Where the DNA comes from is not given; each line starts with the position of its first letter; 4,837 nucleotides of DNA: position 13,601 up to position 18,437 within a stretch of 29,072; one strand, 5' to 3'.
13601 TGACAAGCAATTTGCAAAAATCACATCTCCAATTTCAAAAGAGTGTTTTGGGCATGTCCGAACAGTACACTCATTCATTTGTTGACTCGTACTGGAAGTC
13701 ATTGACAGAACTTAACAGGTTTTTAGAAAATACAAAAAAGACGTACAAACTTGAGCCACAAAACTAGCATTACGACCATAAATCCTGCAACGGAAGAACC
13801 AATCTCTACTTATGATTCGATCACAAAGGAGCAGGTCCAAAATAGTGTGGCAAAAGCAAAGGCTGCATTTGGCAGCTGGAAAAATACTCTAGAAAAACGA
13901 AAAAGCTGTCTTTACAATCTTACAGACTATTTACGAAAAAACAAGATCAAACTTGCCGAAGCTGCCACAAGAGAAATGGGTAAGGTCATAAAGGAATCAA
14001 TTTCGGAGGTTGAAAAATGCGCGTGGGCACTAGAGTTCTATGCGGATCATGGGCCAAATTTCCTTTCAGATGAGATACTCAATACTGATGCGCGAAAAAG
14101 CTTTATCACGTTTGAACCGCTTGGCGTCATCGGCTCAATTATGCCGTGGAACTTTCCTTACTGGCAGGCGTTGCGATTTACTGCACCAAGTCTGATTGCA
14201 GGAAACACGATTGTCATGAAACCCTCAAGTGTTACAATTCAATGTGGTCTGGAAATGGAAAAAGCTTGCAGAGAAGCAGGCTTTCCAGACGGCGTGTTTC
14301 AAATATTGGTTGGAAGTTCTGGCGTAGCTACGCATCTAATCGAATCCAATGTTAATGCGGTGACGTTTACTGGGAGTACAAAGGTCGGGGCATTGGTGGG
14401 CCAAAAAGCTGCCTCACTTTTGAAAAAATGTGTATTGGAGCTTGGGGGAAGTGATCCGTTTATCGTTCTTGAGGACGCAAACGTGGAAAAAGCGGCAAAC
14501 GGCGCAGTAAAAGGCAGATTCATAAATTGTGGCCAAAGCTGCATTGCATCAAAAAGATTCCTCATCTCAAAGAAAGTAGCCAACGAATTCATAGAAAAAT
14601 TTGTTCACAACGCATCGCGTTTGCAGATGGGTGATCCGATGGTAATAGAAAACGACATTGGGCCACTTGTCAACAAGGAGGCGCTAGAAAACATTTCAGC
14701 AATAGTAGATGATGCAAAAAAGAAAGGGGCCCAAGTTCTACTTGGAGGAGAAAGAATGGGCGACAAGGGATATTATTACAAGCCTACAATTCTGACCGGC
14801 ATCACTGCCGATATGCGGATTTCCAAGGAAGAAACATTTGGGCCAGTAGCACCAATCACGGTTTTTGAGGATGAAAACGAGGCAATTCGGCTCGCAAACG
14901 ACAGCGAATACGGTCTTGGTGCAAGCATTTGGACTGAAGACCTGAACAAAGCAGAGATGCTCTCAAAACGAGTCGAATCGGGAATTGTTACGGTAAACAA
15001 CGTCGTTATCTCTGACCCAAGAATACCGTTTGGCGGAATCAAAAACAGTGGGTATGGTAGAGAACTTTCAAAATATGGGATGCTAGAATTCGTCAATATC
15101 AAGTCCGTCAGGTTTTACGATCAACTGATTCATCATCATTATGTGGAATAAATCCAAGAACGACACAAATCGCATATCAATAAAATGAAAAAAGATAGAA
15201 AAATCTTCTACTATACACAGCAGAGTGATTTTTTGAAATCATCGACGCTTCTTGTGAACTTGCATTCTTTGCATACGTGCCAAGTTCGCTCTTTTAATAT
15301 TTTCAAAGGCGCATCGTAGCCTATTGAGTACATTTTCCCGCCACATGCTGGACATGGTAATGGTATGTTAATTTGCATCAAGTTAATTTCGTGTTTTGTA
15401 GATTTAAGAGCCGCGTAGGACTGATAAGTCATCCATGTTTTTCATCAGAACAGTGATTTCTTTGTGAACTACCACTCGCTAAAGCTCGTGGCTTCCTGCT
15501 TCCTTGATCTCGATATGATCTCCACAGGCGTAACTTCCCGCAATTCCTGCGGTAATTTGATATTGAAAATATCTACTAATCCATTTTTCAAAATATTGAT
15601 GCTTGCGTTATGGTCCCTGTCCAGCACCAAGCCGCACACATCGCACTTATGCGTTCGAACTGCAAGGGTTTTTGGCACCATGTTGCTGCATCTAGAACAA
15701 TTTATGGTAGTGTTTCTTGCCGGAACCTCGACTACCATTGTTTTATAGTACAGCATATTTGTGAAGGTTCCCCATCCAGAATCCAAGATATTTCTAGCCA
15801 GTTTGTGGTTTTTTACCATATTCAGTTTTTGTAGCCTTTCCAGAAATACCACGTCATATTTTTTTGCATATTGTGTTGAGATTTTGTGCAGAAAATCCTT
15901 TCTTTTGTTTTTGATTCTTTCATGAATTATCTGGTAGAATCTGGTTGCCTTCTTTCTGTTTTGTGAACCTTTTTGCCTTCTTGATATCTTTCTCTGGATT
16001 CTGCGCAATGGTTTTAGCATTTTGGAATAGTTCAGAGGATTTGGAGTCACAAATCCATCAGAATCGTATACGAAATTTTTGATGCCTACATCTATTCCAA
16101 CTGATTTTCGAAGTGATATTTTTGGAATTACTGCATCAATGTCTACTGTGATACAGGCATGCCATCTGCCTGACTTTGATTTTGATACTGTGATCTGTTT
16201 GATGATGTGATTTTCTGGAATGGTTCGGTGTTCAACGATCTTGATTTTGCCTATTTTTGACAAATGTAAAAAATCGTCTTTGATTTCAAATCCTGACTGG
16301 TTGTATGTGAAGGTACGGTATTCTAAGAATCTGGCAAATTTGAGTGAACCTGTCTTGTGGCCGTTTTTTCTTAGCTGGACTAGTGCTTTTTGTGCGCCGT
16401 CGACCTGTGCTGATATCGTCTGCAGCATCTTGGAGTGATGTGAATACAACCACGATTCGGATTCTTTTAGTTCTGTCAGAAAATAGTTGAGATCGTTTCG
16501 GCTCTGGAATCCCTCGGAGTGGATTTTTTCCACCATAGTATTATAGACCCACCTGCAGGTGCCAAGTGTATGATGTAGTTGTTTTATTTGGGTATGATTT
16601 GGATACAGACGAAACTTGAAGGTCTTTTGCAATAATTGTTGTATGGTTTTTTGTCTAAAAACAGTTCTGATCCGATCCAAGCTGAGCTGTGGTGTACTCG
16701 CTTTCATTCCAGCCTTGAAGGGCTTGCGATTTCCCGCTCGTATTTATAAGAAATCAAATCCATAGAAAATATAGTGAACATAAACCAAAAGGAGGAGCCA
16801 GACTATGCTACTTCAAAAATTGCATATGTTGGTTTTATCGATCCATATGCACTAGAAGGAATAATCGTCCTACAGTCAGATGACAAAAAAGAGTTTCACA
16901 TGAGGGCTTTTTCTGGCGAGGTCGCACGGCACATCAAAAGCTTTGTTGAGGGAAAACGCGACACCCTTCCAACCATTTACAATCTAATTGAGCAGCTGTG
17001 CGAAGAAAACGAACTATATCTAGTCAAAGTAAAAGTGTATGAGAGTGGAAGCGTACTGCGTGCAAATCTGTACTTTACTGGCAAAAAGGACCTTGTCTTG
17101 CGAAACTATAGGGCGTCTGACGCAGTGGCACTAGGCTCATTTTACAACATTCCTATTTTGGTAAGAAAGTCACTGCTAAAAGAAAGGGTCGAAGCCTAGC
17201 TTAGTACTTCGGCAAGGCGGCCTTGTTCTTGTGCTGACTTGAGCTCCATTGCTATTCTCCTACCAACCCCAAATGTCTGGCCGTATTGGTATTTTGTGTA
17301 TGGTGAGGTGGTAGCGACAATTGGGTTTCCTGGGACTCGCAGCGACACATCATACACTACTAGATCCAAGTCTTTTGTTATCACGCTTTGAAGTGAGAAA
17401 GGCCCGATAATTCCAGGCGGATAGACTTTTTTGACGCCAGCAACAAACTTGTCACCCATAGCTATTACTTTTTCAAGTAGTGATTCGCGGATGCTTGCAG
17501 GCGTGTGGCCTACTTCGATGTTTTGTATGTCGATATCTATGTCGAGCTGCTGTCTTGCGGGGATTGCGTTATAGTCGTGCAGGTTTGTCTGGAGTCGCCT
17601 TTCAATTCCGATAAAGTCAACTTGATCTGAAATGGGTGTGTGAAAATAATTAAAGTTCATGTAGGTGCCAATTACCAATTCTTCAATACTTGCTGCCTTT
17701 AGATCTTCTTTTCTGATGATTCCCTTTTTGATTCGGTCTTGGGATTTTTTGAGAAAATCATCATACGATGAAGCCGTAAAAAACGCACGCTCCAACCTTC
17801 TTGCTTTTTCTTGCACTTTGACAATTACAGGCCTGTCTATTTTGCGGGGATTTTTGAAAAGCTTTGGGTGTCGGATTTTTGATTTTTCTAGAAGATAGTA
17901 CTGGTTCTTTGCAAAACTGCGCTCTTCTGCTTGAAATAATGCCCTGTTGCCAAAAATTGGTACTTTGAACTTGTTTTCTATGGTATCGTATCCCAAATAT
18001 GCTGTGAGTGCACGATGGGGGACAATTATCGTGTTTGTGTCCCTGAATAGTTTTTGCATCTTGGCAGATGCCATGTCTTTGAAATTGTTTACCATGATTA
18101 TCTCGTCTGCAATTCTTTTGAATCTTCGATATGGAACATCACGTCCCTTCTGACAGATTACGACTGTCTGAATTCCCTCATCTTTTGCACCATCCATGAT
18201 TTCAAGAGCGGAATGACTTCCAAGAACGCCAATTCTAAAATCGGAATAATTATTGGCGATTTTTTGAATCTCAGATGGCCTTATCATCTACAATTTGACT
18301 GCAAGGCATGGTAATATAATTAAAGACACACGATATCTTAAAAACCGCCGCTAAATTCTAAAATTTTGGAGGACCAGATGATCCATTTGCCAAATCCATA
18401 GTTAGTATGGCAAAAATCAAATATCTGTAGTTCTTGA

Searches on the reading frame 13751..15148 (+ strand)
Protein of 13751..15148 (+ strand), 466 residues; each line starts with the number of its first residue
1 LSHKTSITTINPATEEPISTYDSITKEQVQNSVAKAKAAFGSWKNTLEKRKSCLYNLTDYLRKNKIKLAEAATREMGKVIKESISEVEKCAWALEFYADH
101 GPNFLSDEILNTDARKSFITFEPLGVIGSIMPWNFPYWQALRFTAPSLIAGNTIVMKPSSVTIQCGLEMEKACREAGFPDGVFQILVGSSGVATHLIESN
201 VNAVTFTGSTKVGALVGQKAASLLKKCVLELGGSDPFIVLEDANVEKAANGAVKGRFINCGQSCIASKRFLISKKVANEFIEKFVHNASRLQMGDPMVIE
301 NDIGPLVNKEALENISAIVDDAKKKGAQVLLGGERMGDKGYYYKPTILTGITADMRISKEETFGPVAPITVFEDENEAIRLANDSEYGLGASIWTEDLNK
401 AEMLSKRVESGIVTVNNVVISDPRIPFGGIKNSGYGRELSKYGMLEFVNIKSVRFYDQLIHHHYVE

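Call 14: search_protein_families(library=pfam, proteins=[window:13751-15148:+], max_evalue=0.001)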
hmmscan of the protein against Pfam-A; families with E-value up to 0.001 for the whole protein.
window:13751-15148:+ (466 aa): 1 family
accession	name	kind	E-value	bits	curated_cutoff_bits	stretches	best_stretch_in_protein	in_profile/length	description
PF00171.27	Aldedh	-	3.1e-152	507.8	23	1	4-453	6-461/461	Aldehyde dehydrogenase family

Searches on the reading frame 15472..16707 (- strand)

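Call 14: search_protein_families(library=pfam, proteins=[window:15472-16707:-], max_evalue=0.001)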
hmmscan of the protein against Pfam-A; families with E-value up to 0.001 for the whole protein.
window:15472-16707:- (412 aa): 3 families
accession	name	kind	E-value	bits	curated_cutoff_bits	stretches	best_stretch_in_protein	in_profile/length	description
PF01385.25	OrfB_IS605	-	1.3e-18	67.7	30.5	1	195-300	11-119/120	Probable transposase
PF07282.18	Cas12f1-like_TNB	-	2e-14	53.9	26.3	1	312-372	1-60/60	Cas12f1-like, TNB domain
PF12323.14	HTH_OrfB_IS605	-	1.1e-12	47.6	21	1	27-61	3-37/47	Helix-turn-helix domain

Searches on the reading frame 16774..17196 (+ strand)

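Call 14: search_protein_families(library=pfam, proteins=[window:16774-17196:+], max_evalue=0.001)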
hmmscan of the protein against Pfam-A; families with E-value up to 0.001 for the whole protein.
window:16774-17196:+ (141 aa): 1 family
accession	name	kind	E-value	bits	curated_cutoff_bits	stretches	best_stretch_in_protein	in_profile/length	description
PF02577.19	BFN_dom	-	7.6e-08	32.6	27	1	49-137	19-106/112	Bifunctional nuclease domain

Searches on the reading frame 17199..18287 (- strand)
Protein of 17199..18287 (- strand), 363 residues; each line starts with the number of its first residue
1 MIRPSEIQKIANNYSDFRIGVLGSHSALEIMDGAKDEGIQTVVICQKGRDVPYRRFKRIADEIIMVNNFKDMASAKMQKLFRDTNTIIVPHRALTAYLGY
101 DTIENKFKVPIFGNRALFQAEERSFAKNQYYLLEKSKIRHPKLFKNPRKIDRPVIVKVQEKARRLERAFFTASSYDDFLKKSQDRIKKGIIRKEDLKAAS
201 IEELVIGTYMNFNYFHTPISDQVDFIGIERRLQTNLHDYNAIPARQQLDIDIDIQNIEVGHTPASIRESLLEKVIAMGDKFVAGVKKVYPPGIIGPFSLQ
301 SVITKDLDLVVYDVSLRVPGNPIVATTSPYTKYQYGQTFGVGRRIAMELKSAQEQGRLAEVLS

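Call 14: search_protein_families(library=pfam, proteins=[window:17199-18287:-], max_evalue=0.001)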
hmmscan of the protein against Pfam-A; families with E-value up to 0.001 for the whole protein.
window:17199-18287:- (363 aa): 2 families
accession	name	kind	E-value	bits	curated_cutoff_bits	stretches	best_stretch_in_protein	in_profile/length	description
PF06973.17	DUF1297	-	4.4e-71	238.8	23.8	1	177-362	1-187/188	Domain of unknown function (DUF1297)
PF06849.18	DUF1246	-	4.9e-46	156.2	25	1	19-144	1-122/122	Protein of unknown function (DUF1246)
